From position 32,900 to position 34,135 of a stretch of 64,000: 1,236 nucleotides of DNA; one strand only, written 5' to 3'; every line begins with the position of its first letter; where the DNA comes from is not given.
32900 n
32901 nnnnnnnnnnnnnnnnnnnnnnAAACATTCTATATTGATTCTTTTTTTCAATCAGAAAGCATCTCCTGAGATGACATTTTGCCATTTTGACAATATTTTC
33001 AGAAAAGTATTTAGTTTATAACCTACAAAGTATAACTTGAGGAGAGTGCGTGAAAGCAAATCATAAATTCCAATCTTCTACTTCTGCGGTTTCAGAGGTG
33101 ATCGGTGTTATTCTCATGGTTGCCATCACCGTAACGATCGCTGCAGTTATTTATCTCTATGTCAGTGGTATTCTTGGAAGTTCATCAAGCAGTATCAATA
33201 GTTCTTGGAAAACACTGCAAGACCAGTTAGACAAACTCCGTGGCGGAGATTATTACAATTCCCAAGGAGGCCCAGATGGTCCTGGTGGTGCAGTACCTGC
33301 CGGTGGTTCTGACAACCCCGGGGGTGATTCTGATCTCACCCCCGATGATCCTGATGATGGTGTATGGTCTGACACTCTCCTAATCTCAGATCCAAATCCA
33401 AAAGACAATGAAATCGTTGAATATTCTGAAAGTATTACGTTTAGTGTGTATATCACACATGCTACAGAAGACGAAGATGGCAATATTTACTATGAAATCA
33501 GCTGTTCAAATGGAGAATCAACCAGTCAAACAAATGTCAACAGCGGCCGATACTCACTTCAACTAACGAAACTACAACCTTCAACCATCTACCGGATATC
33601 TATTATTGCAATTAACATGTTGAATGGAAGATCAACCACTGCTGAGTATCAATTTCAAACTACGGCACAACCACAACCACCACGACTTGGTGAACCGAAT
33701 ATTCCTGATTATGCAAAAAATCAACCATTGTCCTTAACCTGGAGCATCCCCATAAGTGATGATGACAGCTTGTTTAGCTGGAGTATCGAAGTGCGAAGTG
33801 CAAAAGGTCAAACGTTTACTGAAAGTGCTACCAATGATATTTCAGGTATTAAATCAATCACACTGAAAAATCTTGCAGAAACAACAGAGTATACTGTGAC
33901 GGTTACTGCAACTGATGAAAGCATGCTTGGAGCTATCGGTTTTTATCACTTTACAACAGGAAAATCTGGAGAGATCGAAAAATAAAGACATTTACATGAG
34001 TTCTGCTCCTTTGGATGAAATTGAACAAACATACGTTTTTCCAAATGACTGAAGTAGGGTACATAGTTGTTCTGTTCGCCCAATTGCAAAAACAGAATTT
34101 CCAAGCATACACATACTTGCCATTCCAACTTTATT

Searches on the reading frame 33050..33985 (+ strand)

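Call 115: search_protein_families(library=pfam, proteins=[window:33050-33985:+], max_evalue=0.0001)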
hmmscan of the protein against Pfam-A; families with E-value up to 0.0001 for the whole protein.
window:33050-33985:+ (311 aa): 5 families
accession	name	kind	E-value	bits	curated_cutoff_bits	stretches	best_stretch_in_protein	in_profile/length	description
PF00041.27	fn3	-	6.3e-11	42.8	25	1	224-288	14-69/84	Fibronectin type III domain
PF07790.16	Pilin_N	-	4.5e-10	40.7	25.2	1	12-46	1-34/78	Archaeal Type IV pilin, N-terminal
PF25059.1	FN3_DSCAM-DSCAML_C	-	6.2e-08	33.3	39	0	163-206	40-81/89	DSCAM/DSCAML C-terminal Fn3-like domain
PF16656.11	Pur_ac_phosph_N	-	3.8e-06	27.8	30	0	119-204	26-93/93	Purple acid Phosphatase, N-terminal domain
PF13205.12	Big_5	-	1.7e-05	25.9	23.6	0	222-303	20-105/105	Bacterial Ig-like domain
